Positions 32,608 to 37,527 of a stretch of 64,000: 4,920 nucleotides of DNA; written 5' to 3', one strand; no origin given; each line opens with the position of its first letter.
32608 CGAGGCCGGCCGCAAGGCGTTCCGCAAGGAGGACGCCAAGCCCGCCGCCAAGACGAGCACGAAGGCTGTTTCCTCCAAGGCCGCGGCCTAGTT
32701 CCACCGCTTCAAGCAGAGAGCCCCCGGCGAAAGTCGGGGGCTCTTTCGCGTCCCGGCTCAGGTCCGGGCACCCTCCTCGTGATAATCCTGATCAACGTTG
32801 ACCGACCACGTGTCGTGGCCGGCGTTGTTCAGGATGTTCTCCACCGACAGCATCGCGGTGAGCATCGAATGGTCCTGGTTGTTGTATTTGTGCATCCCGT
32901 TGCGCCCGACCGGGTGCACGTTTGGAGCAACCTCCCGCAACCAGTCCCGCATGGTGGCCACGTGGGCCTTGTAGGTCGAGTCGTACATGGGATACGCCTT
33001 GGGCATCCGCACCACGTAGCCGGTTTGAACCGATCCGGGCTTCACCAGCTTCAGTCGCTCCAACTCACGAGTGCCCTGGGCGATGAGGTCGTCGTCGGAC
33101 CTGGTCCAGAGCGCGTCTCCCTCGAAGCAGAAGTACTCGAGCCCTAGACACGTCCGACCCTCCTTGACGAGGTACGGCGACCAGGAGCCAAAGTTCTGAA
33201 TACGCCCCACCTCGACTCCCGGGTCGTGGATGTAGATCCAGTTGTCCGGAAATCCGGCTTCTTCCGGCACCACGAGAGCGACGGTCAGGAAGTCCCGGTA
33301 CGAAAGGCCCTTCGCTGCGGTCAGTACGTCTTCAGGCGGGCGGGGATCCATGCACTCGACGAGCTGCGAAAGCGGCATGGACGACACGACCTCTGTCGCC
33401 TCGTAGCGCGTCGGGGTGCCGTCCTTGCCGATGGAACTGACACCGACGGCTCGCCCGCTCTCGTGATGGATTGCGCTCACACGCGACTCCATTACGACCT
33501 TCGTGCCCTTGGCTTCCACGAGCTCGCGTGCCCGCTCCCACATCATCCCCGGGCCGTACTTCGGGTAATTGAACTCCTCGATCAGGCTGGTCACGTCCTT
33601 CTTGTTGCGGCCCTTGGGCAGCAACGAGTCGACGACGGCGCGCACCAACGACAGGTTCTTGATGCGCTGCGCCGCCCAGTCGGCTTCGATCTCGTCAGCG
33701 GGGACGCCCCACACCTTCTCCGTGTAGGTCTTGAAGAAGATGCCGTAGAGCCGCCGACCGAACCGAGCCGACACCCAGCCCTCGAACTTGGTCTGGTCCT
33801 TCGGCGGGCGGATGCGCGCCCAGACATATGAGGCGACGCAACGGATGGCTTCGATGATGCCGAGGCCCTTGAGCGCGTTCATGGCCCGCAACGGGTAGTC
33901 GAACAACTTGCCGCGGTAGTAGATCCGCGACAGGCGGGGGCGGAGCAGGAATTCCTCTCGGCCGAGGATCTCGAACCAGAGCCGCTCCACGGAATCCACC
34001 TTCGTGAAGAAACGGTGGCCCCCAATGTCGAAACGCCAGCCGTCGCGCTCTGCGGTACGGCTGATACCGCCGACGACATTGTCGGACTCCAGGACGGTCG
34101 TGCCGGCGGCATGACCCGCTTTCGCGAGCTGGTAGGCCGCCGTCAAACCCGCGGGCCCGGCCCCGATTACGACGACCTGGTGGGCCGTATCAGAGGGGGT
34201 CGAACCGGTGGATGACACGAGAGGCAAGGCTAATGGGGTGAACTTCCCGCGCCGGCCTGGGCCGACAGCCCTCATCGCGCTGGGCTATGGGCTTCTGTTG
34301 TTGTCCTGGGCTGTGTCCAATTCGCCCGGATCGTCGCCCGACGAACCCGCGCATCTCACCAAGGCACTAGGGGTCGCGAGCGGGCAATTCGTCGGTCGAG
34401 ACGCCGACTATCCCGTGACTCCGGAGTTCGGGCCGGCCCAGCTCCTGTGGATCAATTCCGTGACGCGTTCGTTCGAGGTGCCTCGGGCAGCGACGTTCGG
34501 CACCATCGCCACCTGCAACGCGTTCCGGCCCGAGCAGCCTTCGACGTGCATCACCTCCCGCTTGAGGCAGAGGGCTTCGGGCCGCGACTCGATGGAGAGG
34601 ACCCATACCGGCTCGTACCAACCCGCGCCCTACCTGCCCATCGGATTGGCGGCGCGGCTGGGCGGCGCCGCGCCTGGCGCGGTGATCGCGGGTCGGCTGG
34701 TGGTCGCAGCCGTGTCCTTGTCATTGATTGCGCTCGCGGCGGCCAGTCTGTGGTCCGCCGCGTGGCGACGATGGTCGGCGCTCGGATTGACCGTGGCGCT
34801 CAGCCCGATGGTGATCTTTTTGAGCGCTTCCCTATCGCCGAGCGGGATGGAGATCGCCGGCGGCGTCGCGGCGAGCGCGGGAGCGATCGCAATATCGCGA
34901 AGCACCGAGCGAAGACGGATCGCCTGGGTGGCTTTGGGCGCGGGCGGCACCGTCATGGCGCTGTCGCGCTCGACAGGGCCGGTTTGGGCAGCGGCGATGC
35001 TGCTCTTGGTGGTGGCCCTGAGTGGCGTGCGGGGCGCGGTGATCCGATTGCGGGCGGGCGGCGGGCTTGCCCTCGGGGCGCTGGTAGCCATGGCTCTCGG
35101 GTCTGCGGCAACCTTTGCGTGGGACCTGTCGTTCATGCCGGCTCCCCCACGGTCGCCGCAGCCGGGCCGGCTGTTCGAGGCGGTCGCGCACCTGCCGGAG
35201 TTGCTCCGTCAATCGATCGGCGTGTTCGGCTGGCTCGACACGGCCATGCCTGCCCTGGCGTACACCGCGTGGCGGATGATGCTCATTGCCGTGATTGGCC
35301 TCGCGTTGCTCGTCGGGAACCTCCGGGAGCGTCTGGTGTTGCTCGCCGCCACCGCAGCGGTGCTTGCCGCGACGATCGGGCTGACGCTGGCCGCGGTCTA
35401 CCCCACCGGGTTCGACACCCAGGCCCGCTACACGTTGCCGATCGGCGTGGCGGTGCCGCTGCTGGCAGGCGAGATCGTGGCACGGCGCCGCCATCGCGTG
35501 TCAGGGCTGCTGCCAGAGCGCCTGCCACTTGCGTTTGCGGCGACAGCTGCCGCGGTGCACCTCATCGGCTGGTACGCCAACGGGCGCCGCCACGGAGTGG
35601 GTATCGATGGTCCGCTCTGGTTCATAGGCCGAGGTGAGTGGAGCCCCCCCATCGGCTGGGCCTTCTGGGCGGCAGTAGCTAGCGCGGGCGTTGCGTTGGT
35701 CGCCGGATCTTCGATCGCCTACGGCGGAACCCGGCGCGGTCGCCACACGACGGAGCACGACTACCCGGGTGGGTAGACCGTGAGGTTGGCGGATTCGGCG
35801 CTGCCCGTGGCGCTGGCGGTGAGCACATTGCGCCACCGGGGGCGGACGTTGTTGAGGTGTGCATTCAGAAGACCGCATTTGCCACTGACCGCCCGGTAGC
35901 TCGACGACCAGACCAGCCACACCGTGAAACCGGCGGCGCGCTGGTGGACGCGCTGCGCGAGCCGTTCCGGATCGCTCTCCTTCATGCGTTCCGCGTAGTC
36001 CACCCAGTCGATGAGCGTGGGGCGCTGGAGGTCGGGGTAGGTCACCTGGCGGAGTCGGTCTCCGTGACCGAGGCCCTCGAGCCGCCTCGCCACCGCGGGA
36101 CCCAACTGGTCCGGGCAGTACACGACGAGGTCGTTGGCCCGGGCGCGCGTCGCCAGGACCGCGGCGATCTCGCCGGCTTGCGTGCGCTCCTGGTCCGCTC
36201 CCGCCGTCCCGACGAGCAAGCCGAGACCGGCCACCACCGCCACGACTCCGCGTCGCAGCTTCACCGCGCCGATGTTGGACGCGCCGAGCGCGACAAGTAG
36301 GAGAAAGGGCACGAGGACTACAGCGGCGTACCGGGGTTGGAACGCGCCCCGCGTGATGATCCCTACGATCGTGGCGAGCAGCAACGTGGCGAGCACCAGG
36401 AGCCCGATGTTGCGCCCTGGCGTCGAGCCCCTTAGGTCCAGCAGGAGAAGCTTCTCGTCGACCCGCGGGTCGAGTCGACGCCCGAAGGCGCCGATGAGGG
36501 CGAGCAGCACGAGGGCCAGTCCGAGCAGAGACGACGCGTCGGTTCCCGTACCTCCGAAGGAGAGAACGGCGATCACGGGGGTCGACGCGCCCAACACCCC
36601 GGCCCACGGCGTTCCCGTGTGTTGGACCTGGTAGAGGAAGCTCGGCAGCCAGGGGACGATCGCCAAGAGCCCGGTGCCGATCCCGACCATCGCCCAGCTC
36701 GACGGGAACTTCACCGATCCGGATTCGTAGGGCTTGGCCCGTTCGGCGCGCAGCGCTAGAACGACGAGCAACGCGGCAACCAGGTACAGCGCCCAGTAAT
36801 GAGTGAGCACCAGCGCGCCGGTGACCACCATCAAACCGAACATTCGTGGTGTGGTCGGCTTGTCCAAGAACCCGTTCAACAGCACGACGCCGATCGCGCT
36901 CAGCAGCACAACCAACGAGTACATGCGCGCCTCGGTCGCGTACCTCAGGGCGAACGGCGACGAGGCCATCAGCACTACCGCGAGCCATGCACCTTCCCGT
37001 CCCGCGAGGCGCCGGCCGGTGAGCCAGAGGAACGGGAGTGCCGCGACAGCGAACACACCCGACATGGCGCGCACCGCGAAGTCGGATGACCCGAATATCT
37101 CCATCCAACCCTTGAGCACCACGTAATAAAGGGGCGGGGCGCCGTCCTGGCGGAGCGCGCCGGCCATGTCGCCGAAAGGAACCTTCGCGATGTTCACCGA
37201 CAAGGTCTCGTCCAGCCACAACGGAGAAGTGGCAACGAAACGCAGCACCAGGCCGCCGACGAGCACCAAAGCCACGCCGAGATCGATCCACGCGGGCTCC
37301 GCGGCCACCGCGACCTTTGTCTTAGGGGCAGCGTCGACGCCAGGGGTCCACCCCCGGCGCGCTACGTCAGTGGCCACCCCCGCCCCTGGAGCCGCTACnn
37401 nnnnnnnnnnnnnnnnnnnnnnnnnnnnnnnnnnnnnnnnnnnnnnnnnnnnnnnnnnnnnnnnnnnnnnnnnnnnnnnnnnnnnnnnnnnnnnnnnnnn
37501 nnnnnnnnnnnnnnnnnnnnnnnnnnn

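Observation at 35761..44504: ABC-transporter-dependent glycan assembly operon with all hallmarks of terminal-cap-controlled chain length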

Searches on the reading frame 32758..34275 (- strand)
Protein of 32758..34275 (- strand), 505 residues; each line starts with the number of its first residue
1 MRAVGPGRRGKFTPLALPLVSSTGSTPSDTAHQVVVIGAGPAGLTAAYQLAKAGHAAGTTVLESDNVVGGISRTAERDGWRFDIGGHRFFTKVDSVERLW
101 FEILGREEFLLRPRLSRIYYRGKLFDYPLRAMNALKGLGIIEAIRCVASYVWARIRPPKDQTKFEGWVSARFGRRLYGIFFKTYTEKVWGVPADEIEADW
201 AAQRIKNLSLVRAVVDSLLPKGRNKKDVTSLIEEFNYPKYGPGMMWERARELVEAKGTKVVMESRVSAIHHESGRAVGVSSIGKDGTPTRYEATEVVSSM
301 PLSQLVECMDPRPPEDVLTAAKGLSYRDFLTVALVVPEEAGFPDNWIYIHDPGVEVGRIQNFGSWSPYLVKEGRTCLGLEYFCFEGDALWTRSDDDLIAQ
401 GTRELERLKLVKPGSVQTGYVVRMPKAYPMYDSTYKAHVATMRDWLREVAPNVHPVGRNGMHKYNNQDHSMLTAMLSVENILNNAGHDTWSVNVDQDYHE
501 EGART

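Call 5: search_protein_families(library=pfam, proteins=[window:32758-34275:-], max_evalue=0.001)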
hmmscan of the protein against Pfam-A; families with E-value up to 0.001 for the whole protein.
window:32758-34275:- (505 aa): 8 families
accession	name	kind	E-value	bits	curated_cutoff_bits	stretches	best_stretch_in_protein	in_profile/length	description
PF01593.30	Amino_oxidase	-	7.6e-18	65.4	19.8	2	42-114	2-71/443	Flavin containing amine oxidoreductase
PF13450.12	NAD_binding_8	-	3.1e-13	50.2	21.9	1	36-99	1-64/68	NAD(P)-binding Rossmann-like domain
PF00890.30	FAD_binding_2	-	3.8e-07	30.1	20.4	1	34-76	2-40/414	FAD binding domain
PF01266.30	DAO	-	9.9e-07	29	27.9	1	34-72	2-39/353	FAD dependent oxidoreductase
PF12831.13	FAD_oxidored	-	1.7e-06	28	27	1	33-71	1-37/416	FAD dependent oxidoreductase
PF07992.20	Pyr_redox_2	-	8.5e-06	25.8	26.1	1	33-62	2-29/291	Pyridine nucleotide-disulphide oxidoreductase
PF01946.23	Thi4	-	1.5e-05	24.8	26.2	1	32-70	18-55/235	Thi4 family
PF13738.12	Pyr_redox_3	-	0.00052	19.8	30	1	35-71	1-36/305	Pyridine nucleotide-disulphide oxidoreductase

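Call 7: search_protein_families(library=ncbifam, proteins=[window:32758-34275:-], max_evalue=0.001)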
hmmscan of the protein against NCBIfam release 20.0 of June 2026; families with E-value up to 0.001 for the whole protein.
window:32758-34275:- (505 aa): 46 families (the best 25 are shown)
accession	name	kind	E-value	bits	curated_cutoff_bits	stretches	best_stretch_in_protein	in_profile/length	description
NF005548.0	PRK07208.1-4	equivalog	3.6e-239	794.3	389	1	31-502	3-471/488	hypothetical protein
NF005545.0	PRK07208.1-1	equivalog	6.4e-188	625.2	451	1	30-503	6-484/504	hypothetical protein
NF005546.0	PRK07208.1-2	equivalog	9.4e-151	502.9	418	2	109-501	111-524/527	hypothetical protein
NF005547.0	PRK07208.1-3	equivalog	6.2e-122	407.7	380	1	31-502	4-461/465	hypothetical protein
NF005549.0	PRK07208.1-5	equivalog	4.1e-114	382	587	2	110-501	113-533/534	hypothetical protein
NF005560.0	PRK07233.1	equivalog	2.8e-31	108.8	252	1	33-443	2-393/435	hypothetical protein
NF008841.0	PRK11883.1-1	equivalog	5.1e-17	61.9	517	2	31-132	3-106/453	protoporphyrinogen oxidase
TIGR02733.1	desat_CrtD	equivalog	2.6e-13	49.5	549.7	1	32-86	2-54/492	C-3',4' desaturase CrtD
TIGR02734.1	crtI_fam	subfamily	3.8e-12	45.6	238.1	1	34-100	1-64/504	phytoene desaturase family protein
TIGR03467.1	HpnE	equivalog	4.1e-12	46.1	283.05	1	34-322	1-280/430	hydroxysqualene dehydroxylase HpnE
NF008845.0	PRK11883.1-5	equivalog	3.2e-11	42.2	560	1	30-131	3-109/468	protoporphyrinogen oxidase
TIGR02730.1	carot_isom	equivalog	6.1e-11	41.8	586.9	1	33-91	2-58/493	carotenoid isomerase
NF009410.0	PRK12771.1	subfamily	6.1e-11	41.6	516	1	27-72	134-177/566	NAD(P)-binding protein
NF058655.1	CrtID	equivalog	6.2e-11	41.8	640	1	34-97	1-61/478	bifunctional phytoene desaturase/3,4-desaturase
TIGR00562.1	proto_IX_ox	equivalog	2.7e-09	36.1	97.85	1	32-173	3-149/470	protoporphyrinogen oxidase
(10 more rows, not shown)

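Call 37: search_solved_structures(query=window:32758-34275:-, max_evalue=0.001)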
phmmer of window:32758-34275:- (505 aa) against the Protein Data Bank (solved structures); distinct sequences matched with E-value up to 0.001: 42.
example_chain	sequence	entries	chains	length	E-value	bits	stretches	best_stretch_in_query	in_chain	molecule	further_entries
4u8l_A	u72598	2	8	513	1.2e-24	90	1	26-376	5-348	UDP-galactopyranose mutase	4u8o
3ute_A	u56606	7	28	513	1.7e-24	89.5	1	26-376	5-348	UDP-galactopyranose mutase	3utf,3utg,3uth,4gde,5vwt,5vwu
4u8k_A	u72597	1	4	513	2.3e-24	89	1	26-376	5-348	UDP-galactopyranose mutase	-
3uka_A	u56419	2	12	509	5.7e-24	87.8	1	29-373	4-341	UDP-galactopyranose mutase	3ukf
3ukl_A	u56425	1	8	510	5.7e-24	87.8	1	29-373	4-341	UDP-galactopyranose mutase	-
3ukh_A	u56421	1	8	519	6.1e-24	87.7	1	29-373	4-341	UDP-galactopyranose mutase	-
3ukq_A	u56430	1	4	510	1.5e-23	86.4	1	29-372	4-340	UDP-galactopyranose mutase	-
3ukk_A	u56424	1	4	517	1.5e-23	86.3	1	29-373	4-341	UDP-galactopyranose mutase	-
4u8j_A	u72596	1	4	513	2.1e-23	85.9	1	26-376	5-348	UDP-galactopyranose mutase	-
4u8i_A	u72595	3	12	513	2.1e-23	85.9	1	26-376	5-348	UDP-galactopyranose mutase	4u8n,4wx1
4u8m_A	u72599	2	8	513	2.7e-23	85.5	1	26-376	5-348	UDP-galactopyranose mutase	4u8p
3ukp_A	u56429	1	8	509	3.5e-23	85.2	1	29-372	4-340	UDP-galactopyranose mutase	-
5hhf_A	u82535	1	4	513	4.1e-23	84.9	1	26-376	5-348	UDP-galactopyranose mutase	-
4dsg_A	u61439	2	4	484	1e-17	67.2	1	33-491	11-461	UDP-galactopyranose mutase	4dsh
3gf4_A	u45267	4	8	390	1.7e-07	33.4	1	33-199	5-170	UDP-galactopyranose mutase | Probable UDP-galactopyranose mutase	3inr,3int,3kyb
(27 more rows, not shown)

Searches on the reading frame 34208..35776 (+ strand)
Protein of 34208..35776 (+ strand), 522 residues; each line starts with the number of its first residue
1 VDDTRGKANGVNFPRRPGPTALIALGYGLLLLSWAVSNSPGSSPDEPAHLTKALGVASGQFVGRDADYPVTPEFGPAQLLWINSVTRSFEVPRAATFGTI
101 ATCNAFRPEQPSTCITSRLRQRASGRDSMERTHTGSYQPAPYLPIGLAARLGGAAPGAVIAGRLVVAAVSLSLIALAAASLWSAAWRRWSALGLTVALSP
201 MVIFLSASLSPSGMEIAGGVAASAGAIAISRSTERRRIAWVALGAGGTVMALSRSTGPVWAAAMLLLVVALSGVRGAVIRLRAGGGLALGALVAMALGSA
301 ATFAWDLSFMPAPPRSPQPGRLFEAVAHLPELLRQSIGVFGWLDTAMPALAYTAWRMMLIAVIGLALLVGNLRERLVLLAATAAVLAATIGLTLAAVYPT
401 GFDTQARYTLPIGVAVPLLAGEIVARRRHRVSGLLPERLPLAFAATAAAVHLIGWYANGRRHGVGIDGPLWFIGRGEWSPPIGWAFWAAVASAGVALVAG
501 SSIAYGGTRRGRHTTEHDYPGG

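Call 5: search_protein_families(library=pfam, proteins=[window:34208-35776:+], max_evalue=0.001)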
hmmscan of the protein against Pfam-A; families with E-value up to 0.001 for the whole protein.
window:34208-35776:+ (522 aa): 1 family
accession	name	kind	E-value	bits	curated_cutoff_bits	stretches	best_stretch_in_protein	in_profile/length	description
PF09913.15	DUF2142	-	2.1e-48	165.5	30.1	1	30-414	3-393/395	Predicted membrane protein (DUF2142)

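Call 7: search_protein_families(library=ncbifam, proteins=[window:34208-35776:+], max_evalue=0.001)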
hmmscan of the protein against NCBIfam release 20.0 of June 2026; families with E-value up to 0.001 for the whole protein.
window:34208-35776:+ (522 aa): 0 families

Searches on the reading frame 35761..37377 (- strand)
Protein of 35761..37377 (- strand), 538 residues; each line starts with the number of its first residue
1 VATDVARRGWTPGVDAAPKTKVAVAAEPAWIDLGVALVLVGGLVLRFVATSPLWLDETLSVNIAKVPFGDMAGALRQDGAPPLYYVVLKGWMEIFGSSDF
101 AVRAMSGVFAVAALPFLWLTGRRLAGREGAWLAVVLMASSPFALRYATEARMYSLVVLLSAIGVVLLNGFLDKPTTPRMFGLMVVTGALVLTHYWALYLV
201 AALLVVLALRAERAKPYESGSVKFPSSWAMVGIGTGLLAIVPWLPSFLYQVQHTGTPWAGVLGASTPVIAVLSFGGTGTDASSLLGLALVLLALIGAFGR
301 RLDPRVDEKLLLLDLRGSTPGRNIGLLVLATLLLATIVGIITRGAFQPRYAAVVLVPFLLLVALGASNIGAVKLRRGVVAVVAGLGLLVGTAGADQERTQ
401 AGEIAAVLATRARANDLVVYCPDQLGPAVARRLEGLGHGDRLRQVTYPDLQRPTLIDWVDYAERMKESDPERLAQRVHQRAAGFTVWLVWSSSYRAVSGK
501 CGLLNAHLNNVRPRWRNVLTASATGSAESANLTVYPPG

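Call 3: search_protein_families(library=pfam, proteins=[window:35761-37377:-], max_evalue=0.01)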
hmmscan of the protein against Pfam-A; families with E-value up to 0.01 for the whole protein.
window:35761-37377:- (538 aa): 1 family
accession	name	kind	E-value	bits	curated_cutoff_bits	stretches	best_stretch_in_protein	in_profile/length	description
PF13231.12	PMT_2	-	7.2e-14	52.7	26.1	1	81-244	3-158/160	Dolichyl-phosphate-mannose-protein mannosyltransferase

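Call 7: search_protein_families(library=ncbifam, proteins=[window:35761-37377:-], max_evalue=0.001)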
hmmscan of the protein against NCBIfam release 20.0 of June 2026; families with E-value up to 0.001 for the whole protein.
window:35761-37377:- (538 aa): 2 families
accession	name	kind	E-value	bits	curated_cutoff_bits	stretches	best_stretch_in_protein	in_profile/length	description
TIGR03663.1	TIGR03663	subfamily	5.8e-06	25.6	126.25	1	82-209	53-179/435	flippase activity-associated protein Agl23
NF052499.1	MnslTaseMT1671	equivalog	0.00014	20.5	900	1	47-215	42-216/523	mannosyltransferase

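Call 38: search_solved_structures(query=window:35761-37377:-, max_evalue=1)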
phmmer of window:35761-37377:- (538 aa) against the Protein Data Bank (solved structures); distinct sequences matched with E-value up to 1: 0.
